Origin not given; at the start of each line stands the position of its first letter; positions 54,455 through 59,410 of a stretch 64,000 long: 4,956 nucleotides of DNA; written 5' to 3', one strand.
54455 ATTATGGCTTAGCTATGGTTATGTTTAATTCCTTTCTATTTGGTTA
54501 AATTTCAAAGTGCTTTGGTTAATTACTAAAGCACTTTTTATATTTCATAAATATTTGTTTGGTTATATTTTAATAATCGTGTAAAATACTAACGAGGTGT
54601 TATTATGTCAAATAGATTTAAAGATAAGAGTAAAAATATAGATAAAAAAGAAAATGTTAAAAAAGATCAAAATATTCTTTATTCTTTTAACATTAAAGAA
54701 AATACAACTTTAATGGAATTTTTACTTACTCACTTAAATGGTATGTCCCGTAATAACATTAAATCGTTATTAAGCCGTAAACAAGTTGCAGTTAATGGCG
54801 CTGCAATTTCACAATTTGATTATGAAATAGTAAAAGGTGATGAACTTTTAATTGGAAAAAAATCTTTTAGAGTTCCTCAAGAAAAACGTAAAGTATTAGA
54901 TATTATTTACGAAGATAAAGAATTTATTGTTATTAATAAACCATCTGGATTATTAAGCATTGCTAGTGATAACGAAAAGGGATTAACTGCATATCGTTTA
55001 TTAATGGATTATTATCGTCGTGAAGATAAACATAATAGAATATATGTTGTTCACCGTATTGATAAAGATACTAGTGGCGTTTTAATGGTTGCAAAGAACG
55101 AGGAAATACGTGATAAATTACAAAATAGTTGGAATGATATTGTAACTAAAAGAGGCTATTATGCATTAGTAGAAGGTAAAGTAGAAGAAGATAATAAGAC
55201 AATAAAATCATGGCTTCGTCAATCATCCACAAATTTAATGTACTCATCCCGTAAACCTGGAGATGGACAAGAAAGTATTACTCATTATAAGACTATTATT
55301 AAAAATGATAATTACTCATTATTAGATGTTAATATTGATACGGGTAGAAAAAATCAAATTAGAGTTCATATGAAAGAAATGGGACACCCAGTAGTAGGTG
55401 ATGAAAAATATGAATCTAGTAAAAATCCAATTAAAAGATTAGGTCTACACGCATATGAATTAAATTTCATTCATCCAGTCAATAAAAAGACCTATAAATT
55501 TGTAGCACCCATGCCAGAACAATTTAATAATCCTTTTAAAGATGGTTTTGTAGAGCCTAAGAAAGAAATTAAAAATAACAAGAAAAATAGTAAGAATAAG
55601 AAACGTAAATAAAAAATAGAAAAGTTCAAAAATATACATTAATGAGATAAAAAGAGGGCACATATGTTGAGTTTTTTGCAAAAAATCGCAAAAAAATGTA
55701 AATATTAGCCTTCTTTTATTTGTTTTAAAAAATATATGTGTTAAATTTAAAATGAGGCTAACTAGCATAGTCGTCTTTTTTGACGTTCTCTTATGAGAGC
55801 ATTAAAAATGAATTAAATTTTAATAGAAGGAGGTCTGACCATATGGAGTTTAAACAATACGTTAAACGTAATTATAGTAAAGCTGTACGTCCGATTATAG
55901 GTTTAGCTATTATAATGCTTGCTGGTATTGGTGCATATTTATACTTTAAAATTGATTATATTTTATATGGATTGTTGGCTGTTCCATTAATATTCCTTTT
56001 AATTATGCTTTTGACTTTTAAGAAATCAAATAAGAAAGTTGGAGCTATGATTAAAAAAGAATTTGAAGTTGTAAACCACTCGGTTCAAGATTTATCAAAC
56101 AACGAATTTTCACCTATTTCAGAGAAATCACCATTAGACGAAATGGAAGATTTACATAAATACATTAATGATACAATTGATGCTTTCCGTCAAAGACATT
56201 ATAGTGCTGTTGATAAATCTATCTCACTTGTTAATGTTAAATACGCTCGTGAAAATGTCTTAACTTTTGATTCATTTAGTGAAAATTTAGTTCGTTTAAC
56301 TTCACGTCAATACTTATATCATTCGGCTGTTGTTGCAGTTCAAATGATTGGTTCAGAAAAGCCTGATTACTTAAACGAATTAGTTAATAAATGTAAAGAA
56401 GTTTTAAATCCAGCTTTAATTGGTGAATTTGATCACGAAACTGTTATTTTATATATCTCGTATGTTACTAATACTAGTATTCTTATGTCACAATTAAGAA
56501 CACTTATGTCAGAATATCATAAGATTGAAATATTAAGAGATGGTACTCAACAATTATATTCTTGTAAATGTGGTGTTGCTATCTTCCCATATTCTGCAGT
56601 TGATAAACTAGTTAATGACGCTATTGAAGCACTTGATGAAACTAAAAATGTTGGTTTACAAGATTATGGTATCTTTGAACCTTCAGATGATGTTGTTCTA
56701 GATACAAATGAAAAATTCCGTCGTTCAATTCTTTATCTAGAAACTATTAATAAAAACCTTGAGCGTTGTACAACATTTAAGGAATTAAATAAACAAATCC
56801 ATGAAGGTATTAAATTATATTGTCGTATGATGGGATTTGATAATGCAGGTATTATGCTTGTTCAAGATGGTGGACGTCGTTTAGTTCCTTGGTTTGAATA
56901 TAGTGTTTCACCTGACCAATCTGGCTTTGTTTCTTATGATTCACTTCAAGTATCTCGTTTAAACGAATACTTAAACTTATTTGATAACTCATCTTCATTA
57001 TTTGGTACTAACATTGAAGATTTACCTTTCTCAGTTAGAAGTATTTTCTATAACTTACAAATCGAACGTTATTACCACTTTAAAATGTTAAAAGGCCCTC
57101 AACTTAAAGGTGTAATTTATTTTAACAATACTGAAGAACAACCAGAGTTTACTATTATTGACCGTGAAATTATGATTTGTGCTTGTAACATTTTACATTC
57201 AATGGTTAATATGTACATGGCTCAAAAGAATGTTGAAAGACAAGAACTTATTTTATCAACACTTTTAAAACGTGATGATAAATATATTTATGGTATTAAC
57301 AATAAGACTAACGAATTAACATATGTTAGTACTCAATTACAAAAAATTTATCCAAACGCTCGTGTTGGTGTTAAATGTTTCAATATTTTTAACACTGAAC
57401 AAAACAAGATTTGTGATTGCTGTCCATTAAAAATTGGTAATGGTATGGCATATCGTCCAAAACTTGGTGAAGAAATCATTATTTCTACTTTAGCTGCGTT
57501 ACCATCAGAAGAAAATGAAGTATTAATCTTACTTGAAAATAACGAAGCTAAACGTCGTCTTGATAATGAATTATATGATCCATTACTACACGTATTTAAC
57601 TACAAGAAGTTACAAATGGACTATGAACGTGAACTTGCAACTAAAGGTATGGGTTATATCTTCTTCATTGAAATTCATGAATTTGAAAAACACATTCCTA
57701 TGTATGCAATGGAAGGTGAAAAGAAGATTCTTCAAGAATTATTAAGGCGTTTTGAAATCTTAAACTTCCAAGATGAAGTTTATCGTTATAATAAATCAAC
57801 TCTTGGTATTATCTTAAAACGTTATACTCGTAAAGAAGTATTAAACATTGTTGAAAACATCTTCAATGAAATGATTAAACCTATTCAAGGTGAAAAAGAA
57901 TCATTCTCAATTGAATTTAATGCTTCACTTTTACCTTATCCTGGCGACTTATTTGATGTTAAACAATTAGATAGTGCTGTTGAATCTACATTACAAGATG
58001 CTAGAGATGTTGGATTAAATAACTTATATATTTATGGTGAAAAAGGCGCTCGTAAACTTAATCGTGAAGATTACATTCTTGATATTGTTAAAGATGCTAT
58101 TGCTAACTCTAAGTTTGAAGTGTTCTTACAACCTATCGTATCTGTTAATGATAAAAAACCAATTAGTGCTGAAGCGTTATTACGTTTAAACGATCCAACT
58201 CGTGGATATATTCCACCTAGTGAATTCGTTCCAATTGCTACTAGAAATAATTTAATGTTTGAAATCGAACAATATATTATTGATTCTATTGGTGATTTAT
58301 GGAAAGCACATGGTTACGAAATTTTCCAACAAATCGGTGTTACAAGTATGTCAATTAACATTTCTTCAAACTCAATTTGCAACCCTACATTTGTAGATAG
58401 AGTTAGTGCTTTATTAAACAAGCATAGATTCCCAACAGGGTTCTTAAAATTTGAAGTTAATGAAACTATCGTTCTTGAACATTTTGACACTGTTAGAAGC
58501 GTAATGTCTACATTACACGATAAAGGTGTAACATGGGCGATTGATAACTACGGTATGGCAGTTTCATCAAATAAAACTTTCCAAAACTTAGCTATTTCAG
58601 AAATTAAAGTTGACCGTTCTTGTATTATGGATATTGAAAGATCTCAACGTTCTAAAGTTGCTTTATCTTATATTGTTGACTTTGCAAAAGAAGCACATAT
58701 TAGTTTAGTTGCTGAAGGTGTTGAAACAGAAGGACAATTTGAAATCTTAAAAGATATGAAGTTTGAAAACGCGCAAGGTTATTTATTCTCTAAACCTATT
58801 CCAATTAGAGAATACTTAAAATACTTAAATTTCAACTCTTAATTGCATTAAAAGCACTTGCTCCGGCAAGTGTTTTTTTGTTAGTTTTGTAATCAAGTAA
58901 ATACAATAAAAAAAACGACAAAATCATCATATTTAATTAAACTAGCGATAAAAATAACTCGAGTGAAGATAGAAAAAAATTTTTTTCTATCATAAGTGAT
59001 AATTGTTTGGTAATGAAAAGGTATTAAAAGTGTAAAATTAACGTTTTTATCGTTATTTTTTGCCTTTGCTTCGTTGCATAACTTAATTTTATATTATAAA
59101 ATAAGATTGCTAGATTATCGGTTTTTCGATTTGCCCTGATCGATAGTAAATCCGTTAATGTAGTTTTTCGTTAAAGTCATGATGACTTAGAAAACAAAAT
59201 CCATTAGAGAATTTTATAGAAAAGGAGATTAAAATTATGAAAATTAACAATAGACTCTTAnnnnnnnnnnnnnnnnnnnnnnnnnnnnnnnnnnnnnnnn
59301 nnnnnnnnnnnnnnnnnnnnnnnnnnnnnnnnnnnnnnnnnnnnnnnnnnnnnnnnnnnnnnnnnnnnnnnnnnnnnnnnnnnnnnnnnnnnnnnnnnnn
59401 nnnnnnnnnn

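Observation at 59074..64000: TasA/camelysin-type fibre module (three SipW-cognate secreted paralogs, a W-type signal peptidase and a membrane protein) outside Bacillus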

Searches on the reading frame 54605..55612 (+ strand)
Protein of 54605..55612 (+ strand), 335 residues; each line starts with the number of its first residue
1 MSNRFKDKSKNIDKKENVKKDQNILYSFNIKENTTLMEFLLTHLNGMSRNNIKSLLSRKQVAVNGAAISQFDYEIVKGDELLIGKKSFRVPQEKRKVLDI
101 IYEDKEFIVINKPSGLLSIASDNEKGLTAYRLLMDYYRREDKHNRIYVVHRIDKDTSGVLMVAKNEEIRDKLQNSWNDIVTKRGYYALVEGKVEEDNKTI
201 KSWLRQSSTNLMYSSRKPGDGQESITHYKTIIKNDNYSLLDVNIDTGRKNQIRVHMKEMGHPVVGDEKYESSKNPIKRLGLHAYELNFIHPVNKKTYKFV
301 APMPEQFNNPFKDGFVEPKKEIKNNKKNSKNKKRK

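Call 87: search_protein_families(library=pfam, proteins=[window:54605-55612:+], max_evalue=0.00001)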
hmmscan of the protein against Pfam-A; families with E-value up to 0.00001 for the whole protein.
window:54605-55612:+ (335 aa): 1 family
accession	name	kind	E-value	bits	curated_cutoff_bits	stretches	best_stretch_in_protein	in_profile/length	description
PF00849.27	PseudoU_synth_2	-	2.2e-32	112.8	26.8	1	107-257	2-151/152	RNA pseudouridylate synthase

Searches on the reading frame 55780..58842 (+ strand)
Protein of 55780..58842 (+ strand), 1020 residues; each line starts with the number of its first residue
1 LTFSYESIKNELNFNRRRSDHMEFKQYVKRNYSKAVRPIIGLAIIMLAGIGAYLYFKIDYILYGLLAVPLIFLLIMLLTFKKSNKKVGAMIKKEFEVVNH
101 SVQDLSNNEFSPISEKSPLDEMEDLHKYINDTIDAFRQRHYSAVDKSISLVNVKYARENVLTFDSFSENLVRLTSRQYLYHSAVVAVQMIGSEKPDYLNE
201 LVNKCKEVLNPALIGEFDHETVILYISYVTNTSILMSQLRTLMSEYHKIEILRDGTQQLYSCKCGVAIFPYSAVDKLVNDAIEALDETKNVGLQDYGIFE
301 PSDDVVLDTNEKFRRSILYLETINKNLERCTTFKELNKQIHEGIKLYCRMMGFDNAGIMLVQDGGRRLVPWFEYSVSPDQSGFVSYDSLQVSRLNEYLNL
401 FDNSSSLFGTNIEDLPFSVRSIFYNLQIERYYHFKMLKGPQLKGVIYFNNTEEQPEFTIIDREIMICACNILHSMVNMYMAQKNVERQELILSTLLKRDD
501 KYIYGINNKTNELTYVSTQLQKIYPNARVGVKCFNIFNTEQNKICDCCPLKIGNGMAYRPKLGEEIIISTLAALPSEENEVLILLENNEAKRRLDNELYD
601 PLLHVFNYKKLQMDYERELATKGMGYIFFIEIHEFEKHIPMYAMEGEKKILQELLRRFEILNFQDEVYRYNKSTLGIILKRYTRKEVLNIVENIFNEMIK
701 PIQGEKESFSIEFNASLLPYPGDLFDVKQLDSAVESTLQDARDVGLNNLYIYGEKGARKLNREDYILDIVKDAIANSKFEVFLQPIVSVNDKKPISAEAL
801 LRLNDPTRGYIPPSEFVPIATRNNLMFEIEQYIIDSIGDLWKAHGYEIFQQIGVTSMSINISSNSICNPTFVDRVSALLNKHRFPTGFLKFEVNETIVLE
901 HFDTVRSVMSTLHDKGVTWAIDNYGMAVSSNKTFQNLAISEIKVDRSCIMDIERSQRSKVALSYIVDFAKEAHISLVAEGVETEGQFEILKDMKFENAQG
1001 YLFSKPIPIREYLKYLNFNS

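Call 36: search_protein_families(library=pfam, proteins=[window:55780-58842:+], max_evalue=0.1)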
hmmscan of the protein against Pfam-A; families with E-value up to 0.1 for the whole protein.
window:55780-58842:+ (1020 aa): 2 families
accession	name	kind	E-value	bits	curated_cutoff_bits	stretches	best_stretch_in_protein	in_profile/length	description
PF00563.25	EAL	-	6.7e-56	189.7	31.3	1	770-1006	4-236/236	EAL domain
PF00990.26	GGDEF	-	3.8e-08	33.7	23.8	1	599-747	3-160/161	Diguanylate cyclase, GGDEF domain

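Call 37: search_protein_families(library=ncbifam, proteins=[window:55780-58842:+], max_evalue=0.1)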
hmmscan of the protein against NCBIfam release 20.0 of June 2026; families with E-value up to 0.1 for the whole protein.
window:55780-58842:+ (1020 aa): 14 families
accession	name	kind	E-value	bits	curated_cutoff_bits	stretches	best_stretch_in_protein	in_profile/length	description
NF045675.1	PhdiestaseDibA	equivalog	2.6e-46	158.2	980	1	620-1010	230-619/623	phosphodiesterase DibA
NF008467.0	PRK11359.1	equivalog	3.5e-43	147.7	857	1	585-1012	363-788/800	oxygen-sensing cyclic-di-GMP phosphodiesterase DosP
NF052458.1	PhdiestGepA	equivalog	3.9e-43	147.7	1200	1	599-1012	427-837/840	phosphodiesterase GepA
NF053781.1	cdiGMPphdstlr2612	equivalog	8.8e-39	132.9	1600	1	770-1012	1020-1261/1268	Tlr1612 family c-di-GMP phosphodiesterase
NF008807.1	PRK11829.1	equivalog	6.6e-36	123.6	733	1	738-1013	388-659/670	biofilm formation regulator HmsP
NF007474.0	PRK10060.1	equivalog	8.9e-36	123.3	782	1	658-1016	301-654/663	cyclic di-GMP phosphodiesterase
NF052596.1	RR_EAL_PvrR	equivalog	8.2e-31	107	580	1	769-1017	146-390/398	response regulator cyclic di-GMP phosphodiesterase PvrR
NF007839.0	PRK10551.1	equivalog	2e-30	105.9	461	1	772-1017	270-511/518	cyclic di-GMP phosphodiesterase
NF008281.1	PRK11059.1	equivalog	9.4e-25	86.9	663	1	729-1008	359-631/633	RNase E specificity factor CsrD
NF045673.1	c-di-GMPRcptLapD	equivalog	4.2e-24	84.8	1020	1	728-1008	374-646/647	cyclic di-GMP receptor LapD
NF007298.0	PRK09776.1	equivalog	1.9e-23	82.4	1135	1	745-1018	838-1108/1111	diguanylate cyclase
NF052265.1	EAL_dom_RimA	equivalog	3.6e-19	69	430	1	777-1007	15-234/248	S6 modification regulatory phosphodiesterase RimA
NF051880.1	FlagAsmCDGMPTipF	equivalog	1.2e-17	63.9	600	1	754-1012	137-399/421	flagella assembly cyclic-di-GMP phosphodiesterase TipF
NF008617.0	PRK11596.1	equivalog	4.8e-11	42.4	190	1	847-1011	93-247/255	cyclic-guanylate-specific phosphodiesterase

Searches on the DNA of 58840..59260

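Call 67: search_rna_families(source=window, start=58840, end=59260, threshold=evalue, max_evalue=1)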
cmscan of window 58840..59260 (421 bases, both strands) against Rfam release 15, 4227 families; matches with E-value up to 1: 4.
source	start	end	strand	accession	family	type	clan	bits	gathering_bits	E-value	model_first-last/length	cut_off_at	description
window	58925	58998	-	RF04348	Plastid-psbM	Cis-reg;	-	22.1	52.7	0.97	1-79/79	no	Plastid-psbM 3UTR RNA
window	58849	58877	+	RF02083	OrzO-P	Gene; antitoxin;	-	21.6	60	0.36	45-76/76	no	OrzO-P RNA antitoxin family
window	58840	58876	+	RF02144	rsmX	Gene;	CL00106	18.5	56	0.28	77-114/114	5'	rsmX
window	58840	58881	+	RF02637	EF0408_EF0409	Gene; sRNA;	-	11.7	440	0.96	365-412/412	5'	Enterococcus sRNA EF0408_EF0409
